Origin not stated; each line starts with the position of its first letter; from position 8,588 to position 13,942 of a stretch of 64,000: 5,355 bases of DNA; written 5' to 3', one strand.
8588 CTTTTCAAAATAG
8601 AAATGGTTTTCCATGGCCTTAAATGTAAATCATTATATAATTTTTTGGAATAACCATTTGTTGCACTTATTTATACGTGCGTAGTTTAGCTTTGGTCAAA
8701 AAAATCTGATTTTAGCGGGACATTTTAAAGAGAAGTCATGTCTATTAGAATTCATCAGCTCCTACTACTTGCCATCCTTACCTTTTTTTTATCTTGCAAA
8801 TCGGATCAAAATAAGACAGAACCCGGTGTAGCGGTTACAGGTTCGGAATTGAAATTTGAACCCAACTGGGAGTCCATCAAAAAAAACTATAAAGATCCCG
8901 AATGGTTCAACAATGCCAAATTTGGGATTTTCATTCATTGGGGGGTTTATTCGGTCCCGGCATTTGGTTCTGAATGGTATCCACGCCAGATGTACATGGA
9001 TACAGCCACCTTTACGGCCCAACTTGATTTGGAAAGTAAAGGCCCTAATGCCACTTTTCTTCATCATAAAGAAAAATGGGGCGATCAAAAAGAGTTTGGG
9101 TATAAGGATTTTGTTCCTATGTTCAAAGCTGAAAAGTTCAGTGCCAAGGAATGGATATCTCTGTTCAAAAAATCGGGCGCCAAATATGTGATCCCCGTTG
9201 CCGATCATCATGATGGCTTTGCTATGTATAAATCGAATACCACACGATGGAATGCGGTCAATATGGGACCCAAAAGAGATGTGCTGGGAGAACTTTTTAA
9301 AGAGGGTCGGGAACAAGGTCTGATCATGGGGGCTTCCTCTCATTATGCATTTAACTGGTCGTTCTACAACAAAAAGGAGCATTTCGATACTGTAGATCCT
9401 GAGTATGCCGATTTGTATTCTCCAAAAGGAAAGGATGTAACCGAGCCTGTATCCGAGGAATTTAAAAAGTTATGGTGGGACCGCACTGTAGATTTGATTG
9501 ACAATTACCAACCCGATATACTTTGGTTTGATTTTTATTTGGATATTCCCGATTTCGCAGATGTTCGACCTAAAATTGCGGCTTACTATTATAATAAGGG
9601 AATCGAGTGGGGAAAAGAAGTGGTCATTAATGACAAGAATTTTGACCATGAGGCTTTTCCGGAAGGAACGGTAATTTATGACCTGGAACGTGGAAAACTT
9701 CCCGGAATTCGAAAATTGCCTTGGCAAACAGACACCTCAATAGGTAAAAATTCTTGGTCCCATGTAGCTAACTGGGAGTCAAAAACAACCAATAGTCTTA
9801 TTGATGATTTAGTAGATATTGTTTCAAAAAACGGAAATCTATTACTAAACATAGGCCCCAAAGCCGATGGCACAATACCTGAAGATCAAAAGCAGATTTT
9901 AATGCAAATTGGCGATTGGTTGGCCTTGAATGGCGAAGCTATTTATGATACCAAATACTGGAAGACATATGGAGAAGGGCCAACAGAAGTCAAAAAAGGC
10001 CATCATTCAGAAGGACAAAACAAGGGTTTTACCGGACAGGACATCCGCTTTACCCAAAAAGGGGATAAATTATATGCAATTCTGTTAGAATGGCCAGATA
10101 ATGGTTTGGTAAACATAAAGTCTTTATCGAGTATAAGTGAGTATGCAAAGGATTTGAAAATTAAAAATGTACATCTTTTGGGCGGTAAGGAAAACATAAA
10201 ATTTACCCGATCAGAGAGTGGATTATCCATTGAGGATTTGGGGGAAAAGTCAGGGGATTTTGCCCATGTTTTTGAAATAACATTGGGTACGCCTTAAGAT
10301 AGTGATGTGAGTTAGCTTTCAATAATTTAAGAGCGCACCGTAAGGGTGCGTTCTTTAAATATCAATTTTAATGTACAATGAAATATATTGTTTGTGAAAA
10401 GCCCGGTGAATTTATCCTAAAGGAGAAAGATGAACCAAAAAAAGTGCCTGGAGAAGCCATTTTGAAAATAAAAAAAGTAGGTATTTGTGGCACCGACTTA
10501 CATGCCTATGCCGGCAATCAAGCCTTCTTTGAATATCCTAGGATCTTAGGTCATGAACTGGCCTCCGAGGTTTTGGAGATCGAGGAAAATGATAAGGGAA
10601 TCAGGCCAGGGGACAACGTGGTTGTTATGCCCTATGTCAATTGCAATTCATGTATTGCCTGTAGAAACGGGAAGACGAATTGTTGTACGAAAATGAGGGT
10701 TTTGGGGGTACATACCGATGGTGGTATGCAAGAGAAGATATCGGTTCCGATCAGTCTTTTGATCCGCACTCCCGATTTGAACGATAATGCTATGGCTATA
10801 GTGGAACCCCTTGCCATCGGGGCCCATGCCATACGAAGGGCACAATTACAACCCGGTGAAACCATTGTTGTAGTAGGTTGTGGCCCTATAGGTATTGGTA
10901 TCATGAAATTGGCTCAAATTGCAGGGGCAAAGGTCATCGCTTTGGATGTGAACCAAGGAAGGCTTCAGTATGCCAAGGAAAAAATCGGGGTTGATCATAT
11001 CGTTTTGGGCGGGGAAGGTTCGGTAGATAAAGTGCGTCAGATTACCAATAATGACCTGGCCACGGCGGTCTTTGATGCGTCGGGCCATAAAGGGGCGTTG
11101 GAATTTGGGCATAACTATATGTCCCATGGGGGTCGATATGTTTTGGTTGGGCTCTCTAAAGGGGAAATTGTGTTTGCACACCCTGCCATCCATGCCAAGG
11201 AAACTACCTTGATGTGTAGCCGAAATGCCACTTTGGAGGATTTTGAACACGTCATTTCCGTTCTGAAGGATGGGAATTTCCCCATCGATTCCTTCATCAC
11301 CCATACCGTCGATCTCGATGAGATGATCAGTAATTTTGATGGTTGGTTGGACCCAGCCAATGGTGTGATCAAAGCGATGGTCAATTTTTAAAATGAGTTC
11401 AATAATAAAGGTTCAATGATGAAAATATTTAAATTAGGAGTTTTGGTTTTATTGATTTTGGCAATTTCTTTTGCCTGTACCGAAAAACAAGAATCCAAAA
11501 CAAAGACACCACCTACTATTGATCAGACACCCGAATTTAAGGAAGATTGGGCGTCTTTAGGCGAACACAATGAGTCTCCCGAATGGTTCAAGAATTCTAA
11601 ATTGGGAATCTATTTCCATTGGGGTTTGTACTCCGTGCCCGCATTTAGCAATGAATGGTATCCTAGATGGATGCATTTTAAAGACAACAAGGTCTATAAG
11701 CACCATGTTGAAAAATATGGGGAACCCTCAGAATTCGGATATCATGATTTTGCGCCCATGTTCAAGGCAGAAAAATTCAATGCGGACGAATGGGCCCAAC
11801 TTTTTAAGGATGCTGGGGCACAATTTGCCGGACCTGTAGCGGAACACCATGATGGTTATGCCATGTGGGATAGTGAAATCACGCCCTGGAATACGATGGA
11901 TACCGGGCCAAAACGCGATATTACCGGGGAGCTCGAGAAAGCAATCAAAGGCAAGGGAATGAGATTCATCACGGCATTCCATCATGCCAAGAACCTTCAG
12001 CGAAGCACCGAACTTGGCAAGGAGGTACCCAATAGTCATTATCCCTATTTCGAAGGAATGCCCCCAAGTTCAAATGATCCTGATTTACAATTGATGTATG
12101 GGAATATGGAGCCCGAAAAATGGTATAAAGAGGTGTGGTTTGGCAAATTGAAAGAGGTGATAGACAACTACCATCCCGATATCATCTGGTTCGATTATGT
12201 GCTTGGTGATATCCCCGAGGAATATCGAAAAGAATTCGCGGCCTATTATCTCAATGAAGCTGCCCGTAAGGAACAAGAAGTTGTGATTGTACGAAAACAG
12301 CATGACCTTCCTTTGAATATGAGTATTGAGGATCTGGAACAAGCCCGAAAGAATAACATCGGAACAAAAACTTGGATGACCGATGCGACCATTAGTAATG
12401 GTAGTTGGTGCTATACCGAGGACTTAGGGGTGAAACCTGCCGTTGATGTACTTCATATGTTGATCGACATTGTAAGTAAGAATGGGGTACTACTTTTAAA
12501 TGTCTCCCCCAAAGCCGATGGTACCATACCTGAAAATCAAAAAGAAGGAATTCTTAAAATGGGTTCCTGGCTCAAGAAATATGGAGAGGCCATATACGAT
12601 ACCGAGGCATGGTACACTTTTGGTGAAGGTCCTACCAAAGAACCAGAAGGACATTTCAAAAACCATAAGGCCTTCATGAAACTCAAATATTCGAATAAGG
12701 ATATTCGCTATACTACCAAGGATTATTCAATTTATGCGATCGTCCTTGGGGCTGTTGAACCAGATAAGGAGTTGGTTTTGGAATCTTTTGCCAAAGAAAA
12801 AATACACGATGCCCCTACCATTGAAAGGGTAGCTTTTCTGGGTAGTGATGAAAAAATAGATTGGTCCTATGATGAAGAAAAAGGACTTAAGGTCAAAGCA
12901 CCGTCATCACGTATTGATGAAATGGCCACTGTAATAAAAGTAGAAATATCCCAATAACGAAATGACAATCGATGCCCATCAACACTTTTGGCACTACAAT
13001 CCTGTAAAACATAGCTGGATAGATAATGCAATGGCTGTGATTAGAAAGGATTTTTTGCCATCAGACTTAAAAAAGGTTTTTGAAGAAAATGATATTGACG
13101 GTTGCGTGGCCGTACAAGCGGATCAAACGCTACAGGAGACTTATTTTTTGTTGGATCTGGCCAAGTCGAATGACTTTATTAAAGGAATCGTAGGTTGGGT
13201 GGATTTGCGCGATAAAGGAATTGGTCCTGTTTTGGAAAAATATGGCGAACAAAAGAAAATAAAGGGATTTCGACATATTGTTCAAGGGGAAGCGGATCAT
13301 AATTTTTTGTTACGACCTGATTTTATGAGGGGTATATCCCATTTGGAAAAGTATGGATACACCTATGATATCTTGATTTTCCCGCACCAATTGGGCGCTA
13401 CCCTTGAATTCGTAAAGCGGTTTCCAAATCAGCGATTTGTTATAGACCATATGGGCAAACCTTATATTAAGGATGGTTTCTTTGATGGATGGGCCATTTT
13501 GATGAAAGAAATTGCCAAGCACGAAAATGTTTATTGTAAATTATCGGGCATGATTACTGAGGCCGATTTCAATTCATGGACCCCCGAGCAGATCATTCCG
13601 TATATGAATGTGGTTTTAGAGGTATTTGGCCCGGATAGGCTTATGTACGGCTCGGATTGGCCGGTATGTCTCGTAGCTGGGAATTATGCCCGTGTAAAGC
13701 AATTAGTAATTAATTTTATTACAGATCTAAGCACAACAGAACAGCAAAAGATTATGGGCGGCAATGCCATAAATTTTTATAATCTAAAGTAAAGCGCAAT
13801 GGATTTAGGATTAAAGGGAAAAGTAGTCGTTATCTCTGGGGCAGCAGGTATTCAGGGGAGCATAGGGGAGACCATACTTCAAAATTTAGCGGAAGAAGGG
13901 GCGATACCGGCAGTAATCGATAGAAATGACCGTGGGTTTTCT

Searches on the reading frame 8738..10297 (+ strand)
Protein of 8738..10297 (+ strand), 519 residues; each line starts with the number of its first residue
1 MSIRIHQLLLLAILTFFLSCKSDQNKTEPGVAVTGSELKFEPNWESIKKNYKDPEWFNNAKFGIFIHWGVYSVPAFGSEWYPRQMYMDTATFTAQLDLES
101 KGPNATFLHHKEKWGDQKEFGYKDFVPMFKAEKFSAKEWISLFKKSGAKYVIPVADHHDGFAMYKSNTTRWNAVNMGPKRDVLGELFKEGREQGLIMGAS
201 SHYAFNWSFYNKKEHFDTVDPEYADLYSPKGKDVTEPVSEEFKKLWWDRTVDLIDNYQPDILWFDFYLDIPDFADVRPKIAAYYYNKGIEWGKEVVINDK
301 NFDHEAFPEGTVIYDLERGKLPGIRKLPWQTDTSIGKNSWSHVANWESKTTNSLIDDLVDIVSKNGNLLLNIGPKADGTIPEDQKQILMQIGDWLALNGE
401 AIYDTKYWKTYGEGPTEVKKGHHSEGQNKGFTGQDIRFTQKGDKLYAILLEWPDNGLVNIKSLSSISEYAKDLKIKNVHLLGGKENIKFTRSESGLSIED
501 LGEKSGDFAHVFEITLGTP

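Call 42: search_protein_families(library=pfam, proteins=[window:8738-10297:+], max_evalue=0.001)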
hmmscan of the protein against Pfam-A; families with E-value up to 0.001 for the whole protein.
window:8738-10297:+ (519 aa): 3 families
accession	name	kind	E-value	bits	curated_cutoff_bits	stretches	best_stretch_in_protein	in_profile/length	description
PF01120.23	Alpha_L_fucos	-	7.5e-103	345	25.2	1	36-400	10-345/345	Alpha-L-fucosidase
PF16757.11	Fucosidase_C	-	9.3e-11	42.6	25.6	1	433-499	6-68/88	Alpha-L-fucosidase C-terminal domain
PF14871.12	GHL6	-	0.0009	19.9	35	0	135-260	1-126/132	Hypothetical glycosyl hydrolase 6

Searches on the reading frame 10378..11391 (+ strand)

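Call 42: search_protein_families(library=pfam, proteins=[window:10378-11391:+], max_evalue=0.001)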
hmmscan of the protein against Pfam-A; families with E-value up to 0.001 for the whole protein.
window:10378-11391:+ (337 aa): 4 families
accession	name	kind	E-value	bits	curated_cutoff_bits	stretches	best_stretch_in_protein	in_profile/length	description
PF08240.17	ADH_N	-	4.5e-25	88.3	23.5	1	24-133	2-104/104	Alcohol dehydrogenase GroES-like domain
PF00107.32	ADH_zinc_N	-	5.7e-22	78.5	31.8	1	170-296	1-127/129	Zinc-binding dehydrogenase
PF16912.11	Glu_dehyd_C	-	7.4e-07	29.3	34.9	1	142-337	7-211/211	Glucose dehydrogenase C-terminus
PF02737.24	3HCDH_N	-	0.00065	20.1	22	1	162-205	1-44/180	3-hydroxyacyl-CoA dehydrogenase, NAD binding domain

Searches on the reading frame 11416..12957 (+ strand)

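Call 46: search_protein_families(library=pfam, proteins=[window:11416-12957:+], max_evalue=0.001)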
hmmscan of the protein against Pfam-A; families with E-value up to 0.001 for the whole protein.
window:11416-12957:+ (513 aa): 2 families
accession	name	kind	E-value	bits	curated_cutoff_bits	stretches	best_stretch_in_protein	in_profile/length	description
PF01120.23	Alpha_L_fucos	-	8.2e-102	341.6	25.2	1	37-391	10-345/345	Alpha-L-fucosidase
PF16757.11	Fucosidase_C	-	2.7e-08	34.7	25.6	1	427-504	6-78/88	Alpha-L-fucosidase C-terminal domain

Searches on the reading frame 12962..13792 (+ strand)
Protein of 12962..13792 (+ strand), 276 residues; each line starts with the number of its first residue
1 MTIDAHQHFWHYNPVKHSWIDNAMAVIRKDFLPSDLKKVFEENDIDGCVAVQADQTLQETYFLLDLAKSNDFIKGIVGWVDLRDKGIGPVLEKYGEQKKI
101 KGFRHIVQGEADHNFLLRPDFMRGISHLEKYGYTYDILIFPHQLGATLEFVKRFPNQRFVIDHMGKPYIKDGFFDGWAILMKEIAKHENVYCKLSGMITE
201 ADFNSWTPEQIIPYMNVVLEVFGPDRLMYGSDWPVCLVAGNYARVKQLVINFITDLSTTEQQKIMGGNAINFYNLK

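Call 46: search_protein_families(library=pfam, proteins=[window:12962-13792:+], max_evalue=0.001)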
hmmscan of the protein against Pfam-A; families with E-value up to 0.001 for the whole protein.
window:12962-13792:+ (276 aa): 1 family
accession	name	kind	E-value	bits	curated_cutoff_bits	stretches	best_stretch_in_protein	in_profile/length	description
PF04909.20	Amidohydro_2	-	1.7e-48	166.3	26.4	1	3-275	1-289/289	Amidohydrolase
